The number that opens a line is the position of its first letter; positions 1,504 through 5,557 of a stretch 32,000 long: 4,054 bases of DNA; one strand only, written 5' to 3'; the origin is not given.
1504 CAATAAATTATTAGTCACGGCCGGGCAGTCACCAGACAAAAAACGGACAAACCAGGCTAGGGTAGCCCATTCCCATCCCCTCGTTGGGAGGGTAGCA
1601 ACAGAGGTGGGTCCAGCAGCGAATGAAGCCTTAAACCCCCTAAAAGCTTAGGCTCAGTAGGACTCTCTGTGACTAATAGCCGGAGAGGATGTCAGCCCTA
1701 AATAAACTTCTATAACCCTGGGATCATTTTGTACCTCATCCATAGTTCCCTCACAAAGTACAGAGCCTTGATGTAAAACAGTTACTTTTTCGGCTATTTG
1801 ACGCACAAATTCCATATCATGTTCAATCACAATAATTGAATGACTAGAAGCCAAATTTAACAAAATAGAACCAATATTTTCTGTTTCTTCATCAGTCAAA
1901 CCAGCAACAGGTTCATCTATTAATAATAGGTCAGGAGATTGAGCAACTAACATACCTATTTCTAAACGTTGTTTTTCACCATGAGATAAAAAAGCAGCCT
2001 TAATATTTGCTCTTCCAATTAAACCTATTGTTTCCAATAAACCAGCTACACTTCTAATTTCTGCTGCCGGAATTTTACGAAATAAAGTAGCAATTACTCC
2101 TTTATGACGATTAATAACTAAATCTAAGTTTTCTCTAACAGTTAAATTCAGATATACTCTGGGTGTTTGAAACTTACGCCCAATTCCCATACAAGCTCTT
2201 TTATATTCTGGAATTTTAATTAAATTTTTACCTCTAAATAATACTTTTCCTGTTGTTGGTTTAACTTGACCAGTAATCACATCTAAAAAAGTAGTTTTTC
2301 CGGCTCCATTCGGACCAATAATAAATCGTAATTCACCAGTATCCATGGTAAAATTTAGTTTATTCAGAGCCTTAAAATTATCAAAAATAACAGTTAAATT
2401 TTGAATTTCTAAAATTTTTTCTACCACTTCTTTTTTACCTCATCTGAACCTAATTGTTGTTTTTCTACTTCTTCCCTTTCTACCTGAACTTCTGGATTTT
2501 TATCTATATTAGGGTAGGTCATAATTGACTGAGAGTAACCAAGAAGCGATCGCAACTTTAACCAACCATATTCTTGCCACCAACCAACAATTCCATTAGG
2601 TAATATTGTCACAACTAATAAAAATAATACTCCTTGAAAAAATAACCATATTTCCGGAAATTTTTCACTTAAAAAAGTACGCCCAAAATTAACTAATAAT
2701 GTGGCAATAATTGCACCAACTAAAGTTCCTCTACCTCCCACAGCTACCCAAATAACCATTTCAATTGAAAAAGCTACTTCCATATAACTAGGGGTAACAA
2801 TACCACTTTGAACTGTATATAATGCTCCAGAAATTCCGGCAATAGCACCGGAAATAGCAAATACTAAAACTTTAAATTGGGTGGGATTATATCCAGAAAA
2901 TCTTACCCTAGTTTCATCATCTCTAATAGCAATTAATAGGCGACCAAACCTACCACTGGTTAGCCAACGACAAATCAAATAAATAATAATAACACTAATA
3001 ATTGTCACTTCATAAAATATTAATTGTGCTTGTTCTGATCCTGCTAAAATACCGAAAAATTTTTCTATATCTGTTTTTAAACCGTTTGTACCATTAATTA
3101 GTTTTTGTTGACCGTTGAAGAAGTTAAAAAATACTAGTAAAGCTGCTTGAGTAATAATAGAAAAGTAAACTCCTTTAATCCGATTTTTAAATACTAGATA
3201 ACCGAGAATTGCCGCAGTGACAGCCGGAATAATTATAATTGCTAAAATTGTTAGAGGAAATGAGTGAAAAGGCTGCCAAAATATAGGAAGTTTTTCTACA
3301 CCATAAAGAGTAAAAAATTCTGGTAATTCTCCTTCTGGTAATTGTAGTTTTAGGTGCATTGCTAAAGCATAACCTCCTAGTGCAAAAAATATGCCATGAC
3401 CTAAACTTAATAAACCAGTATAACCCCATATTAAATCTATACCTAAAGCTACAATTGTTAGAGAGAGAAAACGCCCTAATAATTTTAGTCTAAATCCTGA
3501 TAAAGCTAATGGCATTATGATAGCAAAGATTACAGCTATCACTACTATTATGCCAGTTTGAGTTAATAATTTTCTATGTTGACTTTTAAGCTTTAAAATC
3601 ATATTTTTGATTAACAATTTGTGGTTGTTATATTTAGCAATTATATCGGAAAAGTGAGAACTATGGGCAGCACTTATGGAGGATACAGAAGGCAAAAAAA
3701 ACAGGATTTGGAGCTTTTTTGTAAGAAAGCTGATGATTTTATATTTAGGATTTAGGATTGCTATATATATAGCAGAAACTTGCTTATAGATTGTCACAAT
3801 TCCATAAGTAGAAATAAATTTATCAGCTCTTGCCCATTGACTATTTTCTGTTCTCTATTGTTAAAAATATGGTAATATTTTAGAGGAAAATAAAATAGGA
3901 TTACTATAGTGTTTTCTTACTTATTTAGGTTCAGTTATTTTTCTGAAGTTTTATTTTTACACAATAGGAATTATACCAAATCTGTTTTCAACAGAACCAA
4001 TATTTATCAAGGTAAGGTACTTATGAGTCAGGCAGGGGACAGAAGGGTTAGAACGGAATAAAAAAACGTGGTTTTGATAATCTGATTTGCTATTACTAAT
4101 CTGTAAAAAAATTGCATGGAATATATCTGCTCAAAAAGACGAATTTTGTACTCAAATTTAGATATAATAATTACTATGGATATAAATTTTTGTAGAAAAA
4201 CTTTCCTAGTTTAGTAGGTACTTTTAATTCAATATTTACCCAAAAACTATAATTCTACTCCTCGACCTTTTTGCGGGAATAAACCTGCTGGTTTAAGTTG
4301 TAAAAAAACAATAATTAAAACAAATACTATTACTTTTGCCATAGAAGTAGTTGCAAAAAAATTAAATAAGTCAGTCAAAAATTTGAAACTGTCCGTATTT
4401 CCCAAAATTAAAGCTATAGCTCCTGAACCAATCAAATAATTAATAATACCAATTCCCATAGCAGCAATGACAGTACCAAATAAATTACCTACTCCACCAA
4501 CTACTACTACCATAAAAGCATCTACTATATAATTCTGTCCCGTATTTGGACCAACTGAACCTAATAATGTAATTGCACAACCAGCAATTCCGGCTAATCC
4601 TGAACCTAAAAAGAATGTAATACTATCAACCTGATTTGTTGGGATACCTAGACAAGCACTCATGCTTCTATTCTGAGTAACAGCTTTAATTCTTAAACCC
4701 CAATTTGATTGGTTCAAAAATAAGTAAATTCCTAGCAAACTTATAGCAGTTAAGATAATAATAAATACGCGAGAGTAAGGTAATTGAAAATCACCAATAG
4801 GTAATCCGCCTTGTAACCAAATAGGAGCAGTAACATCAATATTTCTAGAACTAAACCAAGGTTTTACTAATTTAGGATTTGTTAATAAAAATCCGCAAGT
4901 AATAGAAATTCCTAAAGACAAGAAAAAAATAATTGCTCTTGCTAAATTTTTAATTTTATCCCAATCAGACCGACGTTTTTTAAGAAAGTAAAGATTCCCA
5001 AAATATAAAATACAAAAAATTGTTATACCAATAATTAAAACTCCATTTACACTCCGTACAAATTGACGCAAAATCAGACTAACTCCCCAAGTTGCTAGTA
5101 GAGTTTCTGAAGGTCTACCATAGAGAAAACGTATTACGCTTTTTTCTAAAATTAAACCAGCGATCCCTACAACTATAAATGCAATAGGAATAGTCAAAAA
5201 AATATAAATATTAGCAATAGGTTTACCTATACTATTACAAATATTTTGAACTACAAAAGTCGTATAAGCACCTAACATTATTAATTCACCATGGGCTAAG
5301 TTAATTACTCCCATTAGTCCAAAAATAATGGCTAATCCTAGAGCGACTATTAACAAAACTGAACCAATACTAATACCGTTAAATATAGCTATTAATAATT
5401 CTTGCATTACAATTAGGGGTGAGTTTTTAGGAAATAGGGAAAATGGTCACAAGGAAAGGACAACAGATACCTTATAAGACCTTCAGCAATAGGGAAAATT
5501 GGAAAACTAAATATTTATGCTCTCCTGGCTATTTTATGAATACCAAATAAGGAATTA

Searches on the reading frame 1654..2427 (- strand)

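Call 12: search_protein_families(library=ncbifam, proteins=[window:1654-2427:-], max_evalue=0.00001)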
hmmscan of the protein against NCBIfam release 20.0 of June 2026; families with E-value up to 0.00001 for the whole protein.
window:1654-2427:- (257 aa): 187 families (the best 25 are shown)
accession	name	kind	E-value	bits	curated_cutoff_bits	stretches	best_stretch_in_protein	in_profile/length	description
TIGR03411.1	urea_trans_UrtD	equivalog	9e-108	359.5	304.1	1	5-244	2-241/242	urea ABC transporter ATP-binding protein UrtD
NF008449.1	PRK11300.1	equivalog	1.5e-54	185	362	1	2-244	2-253/255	high-affinity branched-chain amino acid ABC transporter ATP-binding protein LivG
TIGR04406.1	LPS_export_lptB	equivalog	5.6e-42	143.7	240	1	6-244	2-234/239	LPS export ABC transporter ATP-binding protein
TIGR01188.1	drrA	subfamily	3.3e-38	131.7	312.45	1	15-234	3-213/302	daunorubicin resistance ABC transporter, ATP-binding protein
TIGR03410.1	urea_trans_UrtE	equivalog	1.1e-36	126.4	285.8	1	6-235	1-222/230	urea ABC transporter ATP-binding subunit UrtE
TIGR02315.1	ABC_phnC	equivalog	3.3e-36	125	266.1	1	5-235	1-236/243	phosphonate ABC transporter ATP-binding protein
NF007253.0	PRK09700.1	equivalog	1.2e-35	123.1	772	1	1-236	1-236/510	D-allose ABC transporter ATP-binding protein AlsA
TIGR02673.1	FtsE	equivalog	1.3e-33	116.5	264.85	1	5-221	1-213/214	cell division ATP-binding protein FtsE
TIGR03864.1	PQQ_ABC_ATP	hypoth_equivalog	9.3e-33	113.6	302.25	1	6-237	2-224/236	ABC transporter, ATP-binding subunit, PQQ-dependent alcohol dehydrogenase system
NF010068.0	PRK13548.1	equivalog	3.4e-32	111.6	261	1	3-242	3-240/261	heme ABC transporter ATP-binding protein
TIGR00968.1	3a0106s01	subfamily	4e-32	111.6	342.75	1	7-238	2-224/237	sulfate ABC transporter ATP-binding protein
TIGR04521.1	ECF_ATPase_2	equivalog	6e-32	110.8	330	1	17-240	17-240/279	energy-coupling factor transporter ATPase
TIGR03265.1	PhnT2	equivalog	7e-32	111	457.7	1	4-237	3-227/353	putative 2-aminoethylphosphonate ABC transporter ATP-binding protein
NF043075.1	MMSYN1_0197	equivalog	7.4e-32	110.6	550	1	4-238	1-226/341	spermidine/putrescine ABC transporter ATP-binding protein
TIGR00972.1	3a0107s01c2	equivalog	3.4e-31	108.5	343.2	1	6-237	2-235/248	phosphate ABC transporter ATP-binding protein PstB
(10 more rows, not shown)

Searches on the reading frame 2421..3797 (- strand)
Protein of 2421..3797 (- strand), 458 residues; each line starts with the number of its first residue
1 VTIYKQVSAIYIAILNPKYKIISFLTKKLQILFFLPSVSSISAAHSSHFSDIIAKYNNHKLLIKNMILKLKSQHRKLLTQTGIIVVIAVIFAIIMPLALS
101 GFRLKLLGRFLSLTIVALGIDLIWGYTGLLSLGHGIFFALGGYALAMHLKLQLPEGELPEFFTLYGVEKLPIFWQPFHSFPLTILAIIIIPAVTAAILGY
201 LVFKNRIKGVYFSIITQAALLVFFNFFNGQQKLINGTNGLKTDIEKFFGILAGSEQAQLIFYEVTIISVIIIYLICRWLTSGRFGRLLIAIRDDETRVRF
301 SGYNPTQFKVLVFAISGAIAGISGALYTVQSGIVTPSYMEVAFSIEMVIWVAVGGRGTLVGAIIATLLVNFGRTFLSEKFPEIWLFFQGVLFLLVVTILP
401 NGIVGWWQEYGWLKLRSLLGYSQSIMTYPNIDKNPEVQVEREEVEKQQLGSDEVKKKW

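Call 12: search_protein_families(library=ncbifam, proteins=[window:2421-3797:-], max_evalue=0.00001)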
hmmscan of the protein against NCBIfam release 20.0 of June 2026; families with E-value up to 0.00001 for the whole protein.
window:2421-3797:- (458 aa): 6 families
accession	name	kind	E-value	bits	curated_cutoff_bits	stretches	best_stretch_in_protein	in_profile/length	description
TIGR03408.1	urea_trans_UrtC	equivalog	2e-131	438.4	296.2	1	96-406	1-313/313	urea ABC transporter permease subunit UrtC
TIGR03727.1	urea_t_UrtC_arc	equivalog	2.7e-48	164.7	575.55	2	183-409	108-343/369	urea ABC transporter, permease protein UrtC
NF008450.0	PRK11301.1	subfamily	3.2e-23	82.8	366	1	242-404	245-406/418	high-affinity branched-chain amino acid ABC transporter permease LivM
TIGR03622.1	urea_t_UrtB_arc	equivalog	5.1e-12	45.7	374.25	1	180-407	55-280/284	urea ABC transporter, permease protein UrtB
TIGR03409.1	urea_trans_UrtB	equivalog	1.4e-07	31.5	250.3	0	113-399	14-278/291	urea ABC transporter permease subunit UrtB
NF007067.0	PRK09512.1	equivalog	7e-07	28.7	398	1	183-371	100-287/321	ribose ABC transporter permease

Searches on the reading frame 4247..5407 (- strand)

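Call 12: search_protein_families(library=ncbifam, proteins=[window:4247-5407:-], max_evalue=0.00001)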
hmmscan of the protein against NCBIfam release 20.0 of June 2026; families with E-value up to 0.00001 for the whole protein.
window:4247-5407:- (386 aa): 4 families
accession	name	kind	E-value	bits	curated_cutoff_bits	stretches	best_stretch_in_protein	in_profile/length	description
TIGR03409.1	urea_trans_UrtB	equivalog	3.6e-109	364.9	250.3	3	170-328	100-259/291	urea ABC transporter permease subunit UrtB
TIGR03622.1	urea_t_UrtB_arc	equivalog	2.5e-37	128.7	374.25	2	17-126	13-114/284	urea ABC transporter, permease protein UrtB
NF008011.0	PRK10740.1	equivalog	4.3e-20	72.6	379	2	5-122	9-127/308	high-affinity branched-chain amino acid ABC transporter permease LivH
TIGR03408.1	urea_trans_UrtC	equivalog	1.6e-06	28.1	296.2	0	214-325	166-282/313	urea ABC transporter permease subunit UrtC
